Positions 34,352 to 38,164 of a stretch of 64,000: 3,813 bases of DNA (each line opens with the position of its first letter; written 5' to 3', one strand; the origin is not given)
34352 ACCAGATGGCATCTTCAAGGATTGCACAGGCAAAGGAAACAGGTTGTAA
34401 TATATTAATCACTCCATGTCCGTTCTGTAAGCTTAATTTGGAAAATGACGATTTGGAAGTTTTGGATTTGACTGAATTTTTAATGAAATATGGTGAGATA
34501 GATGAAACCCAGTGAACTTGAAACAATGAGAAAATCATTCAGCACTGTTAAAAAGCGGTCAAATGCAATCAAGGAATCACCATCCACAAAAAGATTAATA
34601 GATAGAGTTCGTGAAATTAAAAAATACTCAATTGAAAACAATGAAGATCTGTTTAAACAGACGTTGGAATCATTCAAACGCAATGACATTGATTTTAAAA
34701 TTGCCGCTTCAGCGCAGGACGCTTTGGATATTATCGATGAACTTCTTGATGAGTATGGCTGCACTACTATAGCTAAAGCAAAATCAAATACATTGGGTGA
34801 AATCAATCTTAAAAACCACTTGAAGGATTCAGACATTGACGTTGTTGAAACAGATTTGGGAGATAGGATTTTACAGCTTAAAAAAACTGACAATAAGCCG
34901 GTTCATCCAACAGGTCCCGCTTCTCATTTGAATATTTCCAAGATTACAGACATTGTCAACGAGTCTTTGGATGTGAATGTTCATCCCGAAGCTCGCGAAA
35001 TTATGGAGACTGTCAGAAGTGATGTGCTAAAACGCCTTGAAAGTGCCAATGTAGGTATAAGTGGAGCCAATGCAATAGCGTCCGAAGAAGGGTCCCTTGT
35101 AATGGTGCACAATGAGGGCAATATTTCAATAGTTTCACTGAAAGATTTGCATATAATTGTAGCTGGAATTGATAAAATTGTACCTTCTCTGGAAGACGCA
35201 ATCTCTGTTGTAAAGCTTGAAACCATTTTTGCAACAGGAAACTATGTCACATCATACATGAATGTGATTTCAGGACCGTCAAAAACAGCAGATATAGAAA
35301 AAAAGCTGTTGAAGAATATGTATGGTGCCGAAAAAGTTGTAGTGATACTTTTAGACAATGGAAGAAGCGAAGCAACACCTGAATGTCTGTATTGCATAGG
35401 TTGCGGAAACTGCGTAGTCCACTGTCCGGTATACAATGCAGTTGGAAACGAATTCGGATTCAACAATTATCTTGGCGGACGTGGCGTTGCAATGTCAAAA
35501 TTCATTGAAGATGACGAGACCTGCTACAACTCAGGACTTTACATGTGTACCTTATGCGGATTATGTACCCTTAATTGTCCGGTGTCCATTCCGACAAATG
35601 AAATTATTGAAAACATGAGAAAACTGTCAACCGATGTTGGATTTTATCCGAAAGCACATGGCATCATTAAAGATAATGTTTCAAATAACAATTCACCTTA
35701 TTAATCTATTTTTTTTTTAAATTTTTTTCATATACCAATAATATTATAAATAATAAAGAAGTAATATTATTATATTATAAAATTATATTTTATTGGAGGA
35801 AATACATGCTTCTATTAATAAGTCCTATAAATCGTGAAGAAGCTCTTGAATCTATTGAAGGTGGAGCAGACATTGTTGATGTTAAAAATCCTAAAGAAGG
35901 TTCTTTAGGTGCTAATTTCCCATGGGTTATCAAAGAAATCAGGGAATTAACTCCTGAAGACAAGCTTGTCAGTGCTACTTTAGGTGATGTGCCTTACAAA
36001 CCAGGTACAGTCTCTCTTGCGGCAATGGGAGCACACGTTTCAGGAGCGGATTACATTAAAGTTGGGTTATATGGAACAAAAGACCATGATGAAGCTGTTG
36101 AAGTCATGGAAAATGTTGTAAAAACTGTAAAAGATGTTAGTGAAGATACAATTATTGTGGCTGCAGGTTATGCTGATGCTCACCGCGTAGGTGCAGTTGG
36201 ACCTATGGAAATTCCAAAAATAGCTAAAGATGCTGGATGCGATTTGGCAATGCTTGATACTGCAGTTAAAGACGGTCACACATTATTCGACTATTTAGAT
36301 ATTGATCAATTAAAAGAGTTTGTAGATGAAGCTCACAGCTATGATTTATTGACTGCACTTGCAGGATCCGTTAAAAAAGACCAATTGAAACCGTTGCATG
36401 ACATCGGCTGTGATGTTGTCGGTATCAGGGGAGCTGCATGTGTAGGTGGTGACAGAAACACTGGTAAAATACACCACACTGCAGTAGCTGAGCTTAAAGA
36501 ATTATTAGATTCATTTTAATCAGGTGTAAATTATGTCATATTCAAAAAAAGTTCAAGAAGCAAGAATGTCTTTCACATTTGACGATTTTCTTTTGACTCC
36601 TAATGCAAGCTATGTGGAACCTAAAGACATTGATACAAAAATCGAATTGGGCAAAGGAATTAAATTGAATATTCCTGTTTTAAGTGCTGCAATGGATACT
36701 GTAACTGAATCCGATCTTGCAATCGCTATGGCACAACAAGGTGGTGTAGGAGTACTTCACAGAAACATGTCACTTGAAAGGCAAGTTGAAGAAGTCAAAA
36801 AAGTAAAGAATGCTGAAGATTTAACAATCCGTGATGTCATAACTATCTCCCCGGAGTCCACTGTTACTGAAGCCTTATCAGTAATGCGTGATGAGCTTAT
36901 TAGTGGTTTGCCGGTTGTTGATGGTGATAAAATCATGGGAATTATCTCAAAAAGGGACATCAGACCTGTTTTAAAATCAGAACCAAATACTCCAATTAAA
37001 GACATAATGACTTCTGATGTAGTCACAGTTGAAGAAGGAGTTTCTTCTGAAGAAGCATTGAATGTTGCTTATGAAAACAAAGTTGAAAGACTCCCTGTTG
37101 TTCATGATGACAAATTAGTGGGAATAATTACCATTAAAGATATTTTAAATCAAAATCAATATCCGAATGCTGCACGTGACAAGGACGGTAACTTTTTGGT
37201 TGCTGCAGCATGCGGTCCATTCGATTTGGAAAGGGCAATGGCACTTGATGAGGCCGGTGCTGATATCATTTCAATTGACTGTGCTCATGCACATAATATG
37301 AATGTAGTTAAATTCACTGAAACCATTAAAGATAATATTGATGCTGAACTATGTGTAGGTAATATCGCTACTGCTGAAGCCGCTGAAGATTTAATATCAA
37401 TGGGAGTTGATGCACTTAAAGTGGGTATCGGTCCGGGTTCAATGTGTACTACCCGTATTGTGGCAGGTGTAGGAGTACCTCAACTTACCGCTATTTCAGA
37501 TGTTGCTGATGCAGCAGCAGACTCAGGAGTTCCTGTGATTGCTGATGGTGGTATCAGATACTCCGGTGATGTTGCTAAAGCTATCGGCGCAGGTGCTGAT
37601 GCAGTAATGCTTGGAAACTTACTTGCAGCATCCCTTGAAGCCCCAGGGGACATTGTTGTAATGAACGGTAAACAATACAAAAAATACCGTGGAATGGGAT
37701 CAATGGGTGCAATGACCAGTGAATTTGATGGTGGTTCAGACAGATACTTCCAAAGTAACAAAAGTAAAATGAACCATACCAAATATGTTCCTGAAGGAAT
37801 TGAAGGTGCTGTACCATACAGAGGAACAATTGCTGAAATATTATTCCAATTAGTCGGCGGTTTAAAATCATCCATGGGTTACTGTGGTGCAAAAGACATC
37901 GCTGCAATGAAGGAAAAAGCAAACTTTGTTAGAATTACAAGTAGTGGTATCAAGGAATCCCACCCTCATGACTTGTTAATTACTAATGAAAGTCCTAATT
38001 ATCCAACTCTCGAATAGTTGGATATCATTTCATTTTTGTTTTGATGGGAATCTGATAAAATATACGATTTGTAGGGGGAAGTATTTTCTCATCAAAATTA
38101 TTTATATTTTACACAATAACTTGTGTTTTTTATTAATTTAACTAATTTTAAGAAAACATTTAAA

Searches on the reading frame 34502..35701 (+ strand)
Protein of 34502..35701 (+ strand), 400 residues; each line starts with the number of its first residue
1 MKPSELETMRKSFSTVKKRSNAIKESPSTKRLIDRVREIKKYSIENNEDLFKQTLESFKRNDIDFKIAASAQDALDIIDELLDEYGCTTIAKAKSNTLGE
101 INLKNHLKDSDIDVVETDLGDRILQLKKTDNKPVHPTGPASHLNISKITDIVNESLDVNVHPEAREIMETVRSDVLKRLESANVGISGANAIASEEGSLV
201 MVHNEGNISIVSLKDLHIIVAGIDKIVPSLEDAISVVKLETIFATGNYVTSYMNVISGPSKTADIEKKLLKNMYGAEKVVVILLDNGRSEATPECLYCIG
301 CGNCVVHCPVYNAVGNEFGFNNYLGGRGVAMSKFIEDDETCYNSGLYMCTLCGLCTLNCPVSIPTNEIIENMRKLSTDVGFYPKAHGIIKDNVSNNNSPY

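Call 8: search_protein_families(library=pfam, proteins=[window:34502-35701:+], max_evalue=0.001)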
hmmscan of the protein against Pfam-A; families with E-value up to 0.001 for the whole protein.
window:34502-35701:+ (400 aa): 11 families
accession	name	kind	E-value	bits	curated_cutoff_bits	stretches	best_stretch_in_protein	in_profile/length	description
PF02589.21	LUD_dom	-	2.3e-37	129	22.6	1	52-284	2-189/189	LUD domain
PF13183.11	Fer4_8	-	1.3e-11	45.3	27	1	295-363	2-68/68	4Fe-4S dicluster domain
PF13187.11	Fer4_9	-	5.3e-07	30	27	1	297-362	1-50/52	4Fe-4S dicluster domain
PF12838.12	Fer4_7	-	6.4e-07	30.2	27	1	298-362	2-51/52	4Fe-4S dicluster domain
PF13534.11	Fer4_17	-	1.8e-05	25.6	22.2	1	298-363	2-60/61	4Fe-4S dicluster domain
PF00037.32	Fer4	-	2.6e-05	24.3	21.1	0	298-310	8-20/24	4Fe-4S binding domain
PF13237.11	Fer4_10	-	3.8e-05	24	25.5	0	297-360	8-53/53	4Fe-4S dicluster domain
PF12837.12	Fer4_6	-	0.00011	22.4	25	0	298-313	9-23/24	4Fe-4S binding domain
PF12800.12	Fer4_4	-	0.00033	21.2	24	0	298-311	4-17/17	4Fe-4S binding domain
PF12798.12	Fer4_3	-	0.00049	21.2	27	0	298-310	1-13/15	4Fe-4S binding domain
PF12797.12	Fer4_2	-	0.0005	20.3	24.5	0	349-361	10-22/22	4Fe-4S binding domain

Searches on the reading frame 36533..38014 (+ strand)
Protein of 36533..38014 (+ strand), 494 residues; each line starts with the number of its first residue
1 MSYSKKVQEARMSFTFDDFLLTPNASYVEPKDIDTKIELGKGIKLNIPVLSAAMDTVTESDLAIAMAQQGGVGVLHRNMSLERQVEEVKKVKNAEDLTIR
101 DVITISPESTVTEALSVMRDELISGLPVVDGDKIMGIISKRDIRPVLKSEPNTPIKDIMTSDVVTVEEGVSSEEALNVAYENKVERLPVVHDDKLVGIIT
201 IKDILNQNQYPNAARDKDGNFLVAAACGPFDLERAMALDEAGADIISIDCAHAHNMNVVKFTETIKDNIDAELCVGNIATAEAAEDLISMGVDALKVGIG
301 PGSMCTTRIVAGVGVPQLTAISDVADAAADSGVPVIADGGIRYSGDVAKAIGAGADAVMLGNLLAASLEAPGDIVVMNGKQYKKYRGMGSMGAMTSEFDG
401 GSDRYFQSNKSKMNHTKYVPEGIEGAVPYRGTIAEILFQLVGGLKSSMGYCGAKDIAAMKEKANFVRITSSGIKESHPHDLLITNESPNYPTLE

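Call 8: search_protein_families(library=pfam, proteins=[window:36533-38014:+], max_evalue=0.001)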
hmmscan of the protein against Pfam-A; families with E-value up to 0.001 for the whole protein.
window:36533-38014:+ (494 aa): 6 families
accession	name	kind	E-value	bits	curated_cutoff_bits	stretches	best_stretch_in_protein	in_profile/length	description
PF00478.31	IMPDH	-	9.3e-147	489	25.6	1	14-479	2-345/345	IMP dehydrogenase / GMP reductase domain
PF00571.33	CBS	-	6.6e-27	94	24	2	155-206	1-53/57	CBS domain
PF03060.21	NMO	-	7.9e-14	52.2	28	1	238-372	110-233/331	Nitronate monooxygenase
PF01070.24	FMN_dh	-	1e-10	41.7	24.9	1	102-372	116-313/350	FMN-dependent dehydrogenase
PF00977.27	His_biosynth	-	2.2e-05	24.5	23.6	0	321-364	62-105/228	Histidine biosynthesis protein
PF01645.23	Glu_synthase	-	0.00041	20.1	20.4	1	264-362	206-305/369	Conserved region in glutamate synthase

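Call 91: list_cluster_members(proteins=[window:36533-38014:+, window:24903-25889:+, window:60400-61818:+, window:21852-22838:+, window:10413-11225:+])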
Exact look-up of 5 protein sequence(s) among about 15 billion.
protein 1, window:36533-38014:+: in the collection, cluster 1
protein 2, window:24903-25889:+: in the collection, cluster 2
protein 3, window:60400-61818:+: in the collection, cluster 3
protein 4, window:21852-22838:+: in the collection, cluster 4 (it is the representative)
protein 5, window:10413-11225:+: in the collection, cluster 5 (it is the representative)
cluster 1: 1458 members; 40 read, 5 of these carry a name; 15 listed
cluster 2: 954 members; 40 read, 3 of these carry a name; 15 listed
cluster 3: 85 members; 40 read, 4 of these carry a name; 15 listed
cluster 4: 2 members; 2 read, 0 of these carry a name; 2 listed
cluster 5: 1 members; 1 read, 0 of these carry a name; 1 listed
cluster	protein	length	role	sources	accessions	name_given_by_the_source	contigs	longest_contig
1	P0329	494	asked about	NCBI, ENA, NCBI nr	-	-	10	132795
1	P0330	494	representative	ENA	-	-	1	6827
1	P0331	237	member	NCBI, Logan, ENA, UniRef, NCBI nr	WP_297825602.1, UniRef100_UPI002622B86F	(5-formylfuran-3-yl)methyl phosphate synthase [uncultured Methanobrevibacter sp.] | (5-formylfuran-3-yl)methyl phosphate synthase n=1 Tax=uncultured Methanobrevibacter sp. ...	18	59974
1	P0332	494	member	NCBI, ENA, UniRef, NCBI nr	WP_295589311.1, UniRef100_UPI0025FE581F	IMP dehydrogenase [uncultured Methanobrevibacter sp.] | IMP dehydrogenase n=1 Tax=uncultured Methanobrevibacter sp. TaxID=253161 ...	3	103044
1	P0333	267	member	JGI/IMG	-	uncharacterized protein (UPF0264 family)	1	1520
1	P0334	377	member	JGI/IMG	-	IMP dehydrogenase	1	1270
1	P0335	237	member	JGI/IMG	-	uncharacterized protein (UPF0264 family)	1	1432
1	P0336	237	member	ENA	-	-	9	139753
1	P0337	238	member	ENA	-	-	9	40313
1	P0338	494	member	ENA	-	-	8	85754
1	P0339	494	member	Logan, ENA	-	-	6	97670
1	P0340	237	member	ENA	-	-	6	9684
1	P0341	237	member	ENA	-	-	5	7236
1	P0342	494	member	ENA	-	-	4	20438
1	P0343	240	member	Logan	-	-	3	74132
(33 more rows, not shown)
